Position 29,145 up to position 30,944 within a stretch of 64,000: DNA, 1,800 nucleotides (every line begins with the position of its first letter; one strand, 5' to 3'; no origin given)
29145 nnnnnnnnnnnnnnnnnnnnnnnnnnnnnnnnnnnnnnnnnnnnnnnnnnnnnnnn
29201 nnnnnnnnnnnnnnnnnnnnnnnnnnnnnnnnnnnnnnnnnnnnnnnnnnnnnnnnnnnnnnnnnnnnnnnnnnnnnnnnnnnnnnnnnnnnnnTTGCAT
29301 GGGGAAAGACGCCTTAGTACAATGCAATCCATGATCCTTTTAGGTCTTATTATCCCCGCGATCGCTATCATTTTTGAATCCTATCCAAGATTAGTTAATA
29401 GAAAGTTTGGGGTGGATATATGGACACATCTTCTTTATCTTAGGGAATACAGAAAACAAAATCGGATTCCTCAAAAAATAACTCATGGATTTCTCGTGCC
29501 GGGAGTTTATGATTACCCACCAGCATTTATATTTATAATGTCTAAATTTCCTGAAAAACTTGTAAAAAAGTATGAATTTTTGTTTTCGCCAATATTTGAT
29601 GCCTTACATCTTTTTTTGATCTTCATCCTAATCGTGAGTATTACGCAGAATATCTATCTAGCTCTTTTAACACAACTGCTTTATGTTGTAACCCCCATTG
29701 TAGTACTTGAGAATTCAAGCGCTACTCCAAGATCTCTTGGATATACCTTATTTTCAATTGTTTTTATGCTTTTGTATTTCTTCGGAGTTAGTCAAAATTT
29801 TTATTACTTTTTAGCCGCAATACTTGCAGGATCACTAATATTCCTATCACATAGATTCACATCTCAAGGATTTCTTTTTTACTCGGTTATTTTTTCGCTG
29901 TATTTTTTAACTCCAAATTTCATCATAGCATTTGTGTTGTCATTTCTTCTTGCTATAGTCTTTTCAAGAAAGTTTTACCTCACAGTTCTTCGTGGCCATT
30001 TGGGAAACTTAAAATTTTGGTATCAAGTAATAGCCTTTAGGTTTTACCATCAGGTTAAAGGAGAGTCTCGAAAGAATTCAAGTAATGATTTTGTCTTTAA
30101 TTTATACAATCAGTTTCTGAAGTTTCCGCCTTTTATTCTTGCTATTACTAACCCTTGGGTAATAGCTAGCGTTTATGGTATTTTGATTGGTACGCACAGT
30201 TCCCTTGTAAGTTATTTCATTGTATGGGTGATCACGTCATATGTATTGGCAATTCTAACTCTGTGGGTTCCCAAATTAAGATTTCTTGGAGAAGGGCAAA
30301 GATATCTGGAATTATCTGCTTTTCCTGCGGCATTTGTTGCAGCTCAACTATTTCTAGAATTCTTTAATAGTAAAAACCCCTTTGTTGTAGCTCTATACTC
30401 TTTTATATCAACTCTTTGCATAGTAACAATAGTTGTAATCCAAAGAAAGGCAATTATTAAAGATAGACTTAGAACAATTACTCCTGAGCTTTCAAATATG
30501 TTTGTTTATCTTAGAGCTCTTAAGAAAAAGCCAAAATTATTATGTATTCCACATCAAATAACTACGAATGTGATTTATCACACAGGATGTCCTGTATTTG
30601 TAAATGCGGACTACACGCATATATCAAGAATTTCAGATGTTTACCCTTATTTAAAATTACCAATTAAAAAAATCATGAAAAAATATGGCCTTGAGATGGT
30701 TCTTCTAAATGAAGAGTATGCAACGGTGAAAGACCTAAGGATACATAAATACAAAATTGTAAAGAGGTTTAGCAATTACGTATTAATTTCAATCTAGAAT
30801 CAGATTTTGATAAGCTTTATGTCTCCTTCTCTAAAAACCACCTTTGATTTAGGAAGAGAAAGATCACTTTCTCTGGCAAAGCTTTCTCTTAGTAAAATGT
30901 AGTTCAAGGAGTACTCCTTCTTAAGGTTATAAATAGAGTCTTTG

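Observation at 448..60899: Extreme concentration of glycosylation machinery: about 17 GT-C membrane glycosyltransferases plus about 9 GT2 and about 8 GT4 genes in 60 kb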

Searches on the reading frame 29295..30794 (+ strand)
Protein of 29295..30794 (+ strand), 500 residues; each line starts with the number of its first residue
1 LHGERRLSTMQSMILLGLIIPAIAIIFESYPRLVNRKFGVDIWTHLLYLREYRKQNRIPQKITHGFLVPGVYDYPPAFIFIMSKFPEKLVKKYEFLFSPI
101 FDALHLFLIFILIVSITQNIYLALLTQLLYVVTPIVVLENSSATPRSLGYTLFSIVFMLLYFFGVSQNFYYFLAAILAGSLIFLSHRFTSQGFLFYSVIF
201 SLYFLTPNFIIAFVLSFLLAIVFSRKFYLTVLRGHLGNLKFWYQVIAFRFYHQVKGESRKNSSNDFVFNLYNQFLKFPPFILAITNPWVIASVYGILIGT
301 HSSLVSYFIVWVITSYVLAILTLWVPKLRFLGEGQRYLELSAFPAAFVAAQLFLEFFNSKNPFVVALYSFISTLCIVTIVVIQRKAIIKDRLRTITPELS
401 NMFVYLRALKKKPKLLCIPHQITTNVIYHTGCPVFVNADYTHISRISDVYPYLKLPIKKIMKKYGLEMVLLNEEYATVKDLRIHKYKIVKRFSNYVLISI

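Call 5: search_protein_families(library=pfam, proteins=[window:29295-30794:+], max_evalue=0.001)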
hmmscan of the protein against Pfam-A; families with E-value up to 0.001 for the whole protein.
window:29295-30794:+ (500 aa): 0 families

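Call 9: search_protein_families(library=pfam, proteins=[window:29295-30794:+], max_evalue=10)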
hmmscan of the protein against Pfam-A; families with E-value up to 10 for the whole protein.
window:29295-30794:+ (500 aa): 0 families

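Call 10: search_protein_families(library=ncbifam, proteins=[window:29295-30794:+], max_evalue=1)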
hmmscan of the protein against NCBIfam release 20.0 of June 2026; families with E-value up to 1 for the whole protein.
window:29295-30794:+ (500 aa): 0 families

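Call 16: find_homologous_proteins(query=window:29295-30794:+, max_evalue=0.001)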
Query window:29295-30794:+ (500 aa): 195 proteins with E <= 0.001 among 8000 candidates; the best 120 are listed.
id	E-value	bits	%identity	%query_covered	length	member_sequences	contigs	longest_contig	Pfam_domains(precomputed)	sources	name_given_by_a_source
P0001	0.0e+0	1064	100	98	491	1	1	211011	-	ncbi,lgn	-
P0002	1.3e-251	854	78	98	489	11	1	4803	-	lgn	-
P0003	3.1e-224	764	70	98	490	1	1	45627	-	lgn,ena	-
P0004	3.1e-222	757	69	98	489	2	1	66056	-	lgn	-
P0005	5.4e-197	674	62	97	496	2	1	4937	-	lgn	-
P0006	6.6e-192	657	61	97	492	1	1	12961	-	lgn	-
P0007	1.1e-191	656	59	98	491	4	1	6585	-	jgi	jgi:heme exporter protein D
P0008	2.7e-191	655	61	97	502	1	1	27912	-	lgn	-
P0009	5.2e-191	654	61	95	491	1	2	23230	-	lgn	-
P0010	6.0e-191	654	60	95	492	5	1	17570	-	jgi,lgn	-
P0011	7.7e-191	654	61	97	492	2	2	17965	-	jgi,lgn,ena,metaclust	metaclust:\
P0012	2.8e-190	652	60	98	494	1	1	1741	-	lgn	-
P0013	4.5e-190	651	63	98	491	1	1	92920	-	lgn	-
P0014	5.2e-190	651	60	97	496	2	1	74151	-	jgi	jgi:hypothetical protein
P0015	6.1e-190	651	59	97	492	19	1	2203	-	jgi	jgi:hypothetical protein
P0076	6.9e-184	631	58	97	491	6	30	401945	-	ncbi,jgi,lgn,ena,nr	ncbi:MAG: hypothetical protein A3C30_00570 [Candidatus Levybacteria bacterium RIFCSPHIGHO2_02_FULL_4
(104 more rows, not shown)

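Call 17: find_encoding_contigs(protein=P0001, flank=10000, max_places=3)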
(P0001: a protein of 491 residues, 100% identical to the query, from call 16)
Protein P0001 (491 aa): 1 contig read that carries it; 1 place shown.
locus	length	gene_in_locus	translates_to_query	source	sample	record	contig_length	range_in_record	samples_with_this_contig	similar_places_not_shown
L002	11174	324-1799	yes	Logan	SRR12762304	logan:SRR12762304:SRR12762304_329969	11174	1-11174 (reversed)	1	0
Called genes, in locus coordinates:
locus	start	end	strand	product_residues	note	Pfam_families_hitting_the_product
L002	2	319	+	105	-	?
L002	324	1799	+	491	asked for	-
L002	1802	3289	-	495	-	-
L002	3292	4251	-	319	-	PF00106:adh_short (faint), PF01073:3Beta_HSD, PF01370:Epimerase, PF02719:Polysacc_synt_2, PF04321:RmlD_sub_bind, PF13460:NAD_binding_10 (faint), PF16363:GDP_Man_Dehyd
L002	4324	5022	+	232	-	PF13489:Methyltransf_23, PF13649:Methyltransf_25, PF13847:Methyltransf_31, PF08241:Methyltransf_11, PF08242:Methyltransf_12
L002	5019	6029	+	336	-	PF00535:Glycos_transf_2, PF13641:Glyco_tranf_2_3, PF13632:Glyco_trans_2_3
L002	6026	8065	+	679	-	-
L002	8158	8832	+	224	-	PF05219:DREV, PF05401:NodS, PF13489:Methyltransf_23, PF13847:Methyltransf_31, PF08241:Methyltransf_11, PF08242:Methyltransf_12, PF13649:Methyltransf_25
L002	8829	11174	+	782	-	?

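Call 18: find_encoding_contigs(protein=P0076, flank=10000, max_places=3)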
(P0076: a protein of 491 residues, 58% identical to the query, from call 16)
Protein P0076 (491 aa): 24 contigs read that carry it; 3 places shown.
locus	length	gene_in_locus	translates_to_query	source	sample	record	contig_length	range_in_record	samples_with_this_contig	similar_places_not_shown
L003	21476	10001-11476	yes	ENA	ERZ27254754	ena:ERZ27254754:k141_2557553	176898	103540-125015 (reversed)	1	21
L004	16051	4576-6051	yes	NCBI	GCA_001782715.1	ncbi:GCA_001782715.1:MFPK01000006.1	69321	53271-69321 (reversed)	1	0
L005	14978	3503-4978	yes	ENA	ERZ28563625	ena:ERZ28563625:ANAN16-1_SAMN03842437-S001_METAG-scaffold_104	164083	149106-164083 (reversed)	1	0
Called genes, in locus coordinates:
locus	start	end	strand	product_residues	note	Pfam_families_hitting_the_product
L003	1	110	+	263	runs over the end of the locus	PF00535:Glycos_transf_2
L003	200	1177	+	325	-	PF01073:3Beta_HSD, PF01370:Epimerase, PF02719:Polysacc_synt_2, PF04321:RmlD_sub_bind, PF05368:NmrA, PF08659:KR (weak), PF13460:NAD_binding_10 (weak), PF16363:GDP_Man_Dehyd, +1 more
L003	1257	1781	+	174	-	PF18915:DUF5667 (weak)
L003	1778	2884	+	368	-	PF26314:MptA_B_family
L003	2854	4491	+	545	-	PF10131:PTPS_related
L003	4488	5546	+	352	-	PF13439:Glyco_transf_4, PF13579:Glyco_trans_4_4 (weak), PF00534:Glycos_transf_1, PF13692:Glyco_trans_1_4, PF13524:Glyco_trans_1_2 (weak), PF20706:GT4-conflict (weak)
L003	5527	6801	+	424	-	PF01943:Polysacc_synt, PF13440:Polysacc_synt_3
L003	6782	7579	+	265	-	PF00535:Glycos_transf_2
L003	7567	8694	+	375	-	PF13439:Glyco_transf_4, PF20706:GT4-conflict, PF00534:Glycos_transf_1, PF13692:Glyco_trans_1_4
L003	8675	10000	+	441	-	PF13231:PMT_2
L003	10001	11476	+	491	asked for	-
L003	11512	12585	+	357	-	PF21360:PylC-like_N, PF02655:ATP-grasp_3, PF15632:ATPgrasp_Ter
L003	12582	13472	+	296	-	PF01073:3Beta_HSD, PF01370:Epimerase, PF02719:Polysacc_synt_2, PF04321:RmlD_sub_bind, PF13460:NAD_binding_10, PF16363:GDP_Man_Dehyd, PF07993:NAD_binding_4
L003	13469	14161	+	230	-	PF00149:Metallophos, PF12850:Metallophos_2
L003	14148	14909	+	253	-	PF13489:Methyltransf_23, PF13847:Methyltransf_31, PF08241:Methyltransf_11, PF08242:Methyltransf_12, PF13649:Methyltransf_25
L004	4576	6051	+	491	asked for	-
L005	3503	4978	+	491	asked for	-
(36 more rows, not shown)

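Call 21: search_solved_structures(query=A1, max_evalue=10)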
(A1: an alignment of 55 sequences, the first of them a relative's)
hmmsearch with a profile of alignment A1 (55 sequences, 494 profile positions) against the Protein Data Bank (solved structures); distinct sequences matched with E-value up to 10: 0.

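Call 23: find_related_loci(query=A1, collection=genome_contigs, flank=10000)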
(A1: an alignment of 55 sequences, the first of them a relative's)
Query A1 (491 aa) in genome_contigs; peptide patterns used: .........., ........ (x = any residue, [..] = any of these).
77 stretches matched a pattern; 44 encode a relative of the query (tblastn E <= 1e-3); 40 distinct loci.
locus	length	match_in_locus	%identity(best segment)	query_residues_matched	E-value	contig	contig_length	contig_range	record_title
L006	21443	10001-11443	78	11-491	0e+0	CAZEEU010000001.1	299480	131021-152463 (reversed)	MAG TPA_asm: uncultured Gammaproteobacteria bacterium isolate SRP286056_co1_676 genome assembly, contig: NODE_11_length_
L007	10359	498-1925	60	18-491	0e+0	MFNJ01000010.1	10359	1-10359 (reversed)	MAG: Candidatus Levybacteria bacterium RIFCSPHIGHO2_01_FULL_36_15 rifcsphigho2_01_scaffold_16992, whole genome shotgun s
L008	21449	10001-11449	58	14-491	0e+0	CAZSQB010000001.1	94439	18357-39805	MAG TPA_asm: uncultured Gammaproteobacteria bacterium isolate SRP269290_co3_983 genome assembly, contig: NODE_149_length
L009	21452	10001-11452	58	6-487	0e+0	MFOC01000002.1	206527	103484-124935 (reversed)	MAG: Candidatus Levybacteria bacterium RIFCSPHIGHO2_02_FULL_40_18 rifcsphigho2_02_scaffold_124, whole genome shotgun seq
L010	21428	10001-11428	58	1-474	0e+0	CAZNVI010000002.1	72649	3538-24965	MAG TPA_asm: uncultured Gammaproteobacteria bacterium isolate SRP192515_co1_25 genome assembly, contig: NODE_217_length_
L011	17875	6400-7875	57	1-490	0e+0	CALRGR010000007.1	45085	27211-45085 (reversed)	MAG: Candidatus Levybacteria bacterium GW2011_GWA1_37_16 isolate Baikal-1250m-152 genome assembly, contig: Baikal-1250m-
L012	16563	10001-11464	57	6-491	0e+0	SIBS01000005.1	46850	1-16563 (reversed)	MAG: Candidatus Levyibacteriota bacterium isolate Baikal-deep-G183 BACOMB-C3138, whole genome shotgun sequence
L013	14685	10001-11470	58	3-490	0e+0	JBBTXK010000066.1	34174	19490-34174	MAG: Patescibacteria group bacterium isolate H51-bin196_1 H51_bin196_1_000000000066, whole genome shotgun sequence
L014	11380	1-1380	56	34-490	3e-166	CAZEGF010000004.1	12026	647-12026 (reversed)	MAG TPA_asm: uncultured Gammaproteobacteria bacterium isolate SRP135725_co2_582 genome assembly, contig: k141_5589288, w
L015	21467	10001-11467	51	5-491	2e-161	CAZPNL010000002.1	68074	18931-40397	MAG TPA_asm: uncultured Gammaproteobacteria bacterium isolate SRP342105_co2_196 genome assembly, contig: NODE_349_length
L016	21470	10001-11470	55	4-491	0e+0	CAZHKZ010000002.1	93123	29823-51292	MAG TPA_asm: uncultured Gammaproteobacteria bacterium isolate SRP278252_co2_13 genome assembly, contig: NODE_328_length_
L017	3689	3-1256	55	76-491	3e-159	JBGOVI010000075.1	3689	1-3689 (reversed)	MAG: Patescibacteria group bacterium isolate OBJ_0618_7090110_119 k141_4663444_length_3689_cov_9.0000, whole genome shot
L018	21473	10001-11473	58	3-491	0e+0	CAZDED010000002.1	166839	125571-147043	MAG TPA_asm: uncultured Gammaproteobacteria bacterium isolate SRP278252_co2_138 genome assembly, contig: NODE_100_length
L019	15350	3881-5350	57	3-490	0e+0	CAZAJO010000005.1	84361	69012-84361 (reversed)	MAG TPA_asm: uncultured Gammaproteobacteria bacterium isolate SRP342105_co1_429 genome assembly, contig: NODE_347_length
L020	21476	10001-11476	38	8-491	3e-101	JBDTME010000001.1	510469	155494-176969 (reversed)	MAG: Patescibacteria group bacterium isolate cluster3_bin.119 NODE_5_length_510469_cov_14.881851, whole genome shotgun s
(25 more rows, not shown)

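Call 35: predict_structure(alignment_id=A1)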
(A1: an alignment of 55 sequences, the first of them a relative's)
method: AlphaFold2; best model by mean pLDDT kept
length: 491 residues; sequences in the alignment: 55
mean_pLDDT: 91.7   pTM: 0.90
mean pLDDT of the five models: 91.7, 90.3, 88.2, 88.0, 87.3
residues with pLDDT >= 90: 360; 70-90: 121; 50-70: 10; < 50: 0
segments of 3 or more residues with pLDDT < 50: none
pLDDT, mean of each block of 10 residues (from residue 1): 85 95 85 85 89 87 91 92 90 96 94 97 94 85 97 97 98 95 97 98 98 96 95 92 81 69 78 89 82 89 95 91 90 96 91 90 95 92 90 97 96 93 94 92 93 96 93 93 97 91
secondary structure, 60 per line:
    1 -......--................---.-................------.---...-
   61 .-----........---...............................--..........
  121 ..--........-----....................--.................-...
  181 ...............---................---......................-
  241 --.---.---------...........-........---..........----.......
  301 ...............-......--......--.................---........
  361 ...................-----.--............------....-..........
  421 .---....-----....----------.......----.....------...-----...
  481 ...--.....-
elements in order: H2-7 H10-25 H31-46 E57-59 H67-74 H78-108 H111-122 H125-132 H138-157 H160-176 H178-195 H199-214 H218-239 H257-267 H269-276 H280-289 H294-315 H317-322 H325-330 H333-349 H353-379 H388-399 E406-409 H411-421 E425-428 H434-437 H448-454 E459-463 E478-483 E486-490

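Call 60: find_encoding_contigs(protein=P0004, flank=10000, max_places=1)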
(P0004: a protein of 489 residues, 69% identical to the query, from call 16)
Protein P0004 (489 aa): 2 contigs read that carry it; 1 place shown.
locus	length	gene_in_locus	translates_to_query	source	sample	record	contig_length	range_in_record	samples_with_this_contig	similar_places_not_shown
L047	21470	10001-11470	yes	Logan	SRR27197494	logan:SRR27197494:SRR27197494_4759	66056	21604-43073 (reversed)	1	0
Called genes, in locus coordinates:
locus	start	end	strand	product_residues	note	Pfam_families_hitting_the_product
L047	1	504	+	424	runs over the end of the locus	-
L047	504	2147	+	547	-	-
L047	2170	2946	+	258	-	PF00535:Glycos_transf_2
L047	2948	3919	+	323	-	PF01073:3Beta_HSD, PF01370:Epimerase, PF02719:Polysacc_synt_2, PF04321:RmlD_sub_bind, PF07993:NAD_binding_4 (faint), PF08659:KR (faint), PF16363:GDP_Man_Dehyd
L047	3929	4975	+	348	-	PF13439:Glyco_transf_4, PF00534:Glycos_transf_1, PF13692:Glyco_trans_1_4, PF20706:GT4-conflict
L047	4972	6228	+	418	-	PF01943:Polysacc_synt (weak), PF13440:Polysacc_synt_3 (weak)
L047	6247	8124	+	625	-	PF00535:Glycos_transf_2, PF13439:Glyco_transf_4, PF20706:GT4-conflict, PF00534:Glycos_transf_1, PF13692:Glyco_trans_1_4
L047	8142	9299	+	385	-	PF00155:Aminotran_1_2 (weak), PF01041:DegT_DnrJ_EryC1, PF00266:Aminotran_5 (weak)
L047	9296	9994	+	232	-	PF13302:Acetyltransf_3 (weak), PF00583:Acetyltransf_1, PF13673:Acetyltransf_10, PF08445:FR47, PF13508:Acetyltransf_7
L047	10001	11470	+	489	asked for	-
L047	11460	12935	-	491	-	-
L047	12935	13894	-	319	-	PF01073:3Beta_HSD, PF01370:Epimerase, PF02719:Polysacc_synt_2, PF04321:RmlD_sub_bind, PF07993:NAD_binding_4 (faint), PF13460:NAD_binding_10 (faint), PF16363:GDP_Man_Dehyd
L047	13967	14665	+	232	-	PF13489:Methyltransf_23, PF13649:Methyltransf_25, PF13847:Methyltransf_31, PF08241:Methyltransf_11, PF08242:Methyltransf_12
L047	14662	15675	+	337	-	PF00535:Glycos_transf_2, PF10111:Glyco_tranf_2_2, PF13641:Glyco_tranf_2_3, PF13506:Glyco_transf_21 (weak), PF13632:Glyco_trans_2_3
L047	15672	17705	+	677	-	-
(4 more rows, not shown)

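Call 77: search_protein_representatives(alignment_id=A1)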
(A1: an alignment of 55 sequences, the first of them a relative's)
Query: 55 sequences, 494 profile positions. Proteins with E-value up to 0.001 (for the whole library): 1303; up to 1e-10: 828; up to 1e-30: 275. The best 150 are listed.
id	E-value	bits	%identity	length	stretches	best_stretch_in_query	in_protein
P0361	2.9e-241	818.3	-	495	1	3-493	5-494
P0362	4.6e-176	603.2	-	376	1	123-493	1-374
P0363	2.6e-157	541.3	-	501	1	5-493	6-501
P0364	3.1e-149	514.7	-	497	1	3-492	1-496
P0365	1.9e-145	502.2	-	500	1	5-491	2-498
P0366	9.1e-144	496.7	-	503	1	5-492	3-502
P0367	3.9e-124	431.9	-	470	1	41-493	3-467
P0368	2.6e-116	406.1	-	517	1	4-492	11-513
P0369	3.1e-116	405.9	-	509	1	5-493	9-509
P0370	3.6e-115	402.3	-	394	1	51-435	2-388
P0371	5.6e-110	385.2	-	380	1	123-492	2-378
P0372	1.2e-108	380.8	-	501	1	13-493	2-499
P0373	2.4e-104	366.6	-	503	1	2-493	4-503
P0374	4.4e-104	365.8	-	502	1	3-493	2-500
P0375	2.1e-102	360.2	-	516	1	7-493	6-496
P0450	4.1e-53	197.7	-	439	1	64-493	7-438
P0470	4.1e-49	184.4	-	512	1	11-482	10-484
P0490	6.9e-47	177.1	-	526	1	19-493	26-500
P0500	5.0e-45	171.0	-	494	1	6-493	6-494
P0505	2.2e-44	168.9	-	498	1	7-486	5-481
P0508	1.1e-43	166.5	-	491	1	5-492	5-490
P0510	4.1e-43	164.7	-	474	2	4-237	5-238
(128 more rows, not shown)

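Call 78: search_protein_families(library=pfam, proteins=[P0450, P0470, P0490, P0500, P0505, P0508, P0510], max_evalue=0.1)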
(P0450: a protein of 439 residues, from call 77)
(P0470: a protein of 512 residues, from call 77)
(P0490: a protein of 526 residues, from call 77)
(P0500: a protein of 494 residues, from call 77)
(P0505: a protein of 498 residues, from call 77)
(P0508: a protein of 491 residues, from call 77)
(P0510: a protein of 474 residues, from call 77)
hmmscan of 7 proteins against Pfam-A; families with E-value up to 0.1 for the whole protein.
P0450 (439 aa): 0 families

P0470 (512 aa): 1 family
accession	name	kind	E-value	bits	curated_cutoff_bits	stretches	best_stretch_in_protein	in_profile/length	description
PF06728.19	PIG-U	-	0.087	12.3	24.5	0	60-192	54-190/378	GPI transamidase subunit PIG-U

P0490 (526 aa): 0 families

P0500 (494 aa): 0 families

P0505 (498 aa): 1 family
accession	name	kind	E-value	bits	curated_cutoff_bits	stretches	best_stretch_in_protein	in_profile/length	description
PF13231.12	PMT_2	-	0.00035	21.2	26.1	1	64-198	3-139/160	Dolichyl-phosphate-mannose-protein mannosyltransferase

P0508 (491 aa): 0 families

P0510 (474 aa): 0 families

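Call 85: fold_search(model_id=the predicted structure, library=pdb)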
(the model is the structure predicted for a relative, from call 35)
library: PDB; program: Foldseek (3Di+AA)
matches with E <= 10: 185; with E <= 0.001: 25
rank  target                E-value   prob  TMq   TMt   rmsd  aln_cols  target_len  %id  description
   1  6s7o_A                1.4e-06  1.00  0.60  0.47  13.9       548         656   11  Cryo-EM structure of human oligosaccharyltransferase complex OST-A (released 2019-12-18)
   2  8age_A                1.6e-06  1.00  0.59  0.47  10.4       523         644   13  Structure of yeast oligosaccharylransferase complex with acceptor peptide bound (released 2022-12-07)
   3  8b6l_I                2.1e-06  1.00  0.58  0.44  17.1       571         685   11  Subtomogram average of the human Sec61-TRAP-OSTA-translocon (released 2022-12-07)
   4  9n9j_I                3.3e-06  1.00  0.59  0.43  17.2       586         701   12  Structure of a GRP94 folding intermediate engaged with a CCDC134- and FKBP11-bound secretory translocon (released 2025-11-19)
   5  7oci_F                3.4e-06  1.00  0.55  0.45  11.9       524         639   14  Cryo-EM structure of yeast Ost6p containing oligosaccharyltransferase complex (released 2022-02-16)
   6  6ftg_5                3.7e-06  1.00  0.57  0.45  17.2       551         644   13  Subtomogram average of OST-containing ribosome-translocon complexes from canine rough microsomal membranes (released 2018-03-21)
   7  8pn9_A                3.9e-06  1.00  0.54  0.42  16.2       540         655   11  Structure of human oligosaccharyltransferase OST-A complex bound to NGI-1 (released 2024-05-08)
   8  8agc_A                5.0e-06  1.00  0.53  0.40  17.2       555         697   13  Structure of yeast oligosaccharylransferase complex with lipid-linked oligosaccharide and non-acceptor peptide bound (released 2022-12-07)
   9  6ezn_F                5.7e-06  1.00  0.57  0.45  14.3       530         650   14  Cryo-EM structure of the yeast oligosaccharyltransferase (OST) complex (released 2018-01-17)
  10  5ezm                  6.0e-06  1.00  0.41  0.38  17.3       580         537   12  Crystal Structure of ArnT from Cupriavidus metallidurans in the apo state (released 2016-02-17)
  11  3wak                  6.2e-06  1.00  0.57  0.35  12.0       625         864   11  Crystal structure of the Archaeoglobus fulgidus oligosaccharyltransferase (O29867_ARCFU) in the apo form (released 2013-10-30)
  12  5f15                  8.4e-06  1.00  0.43  0.40  17.2       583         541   12  Crystal Structure of ArnT from Cupriavidus metallidurans bound to Undecaprenyl phosphate (released 2016-02-17)
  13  7e9s_A                1.0e-05  1.00  0.53  0.34  10.4       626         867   11  Archaeal oligosaccharyltransferase AglB from Archaeoglobus fulgidus in complex with an inhibitory peptide and a dolich (released 2021-09-08)
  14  7zli_A                1.1e-05  1.00  0.62  0.48  10.1       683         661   14  Cryo-EM structure of C-mannosyltransferase CeDPY19, in complex with Dol25-P-Man and bound to CMT2-Fab and anti-Fab nan (released 2023-01-11)
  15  6s7t_A                1.3e-05  1.00  0.58  0.42  12.8       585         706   11  Cryo-EM structure of human oligosaccharyltransferase complex OST-B (released 2019-12-18)
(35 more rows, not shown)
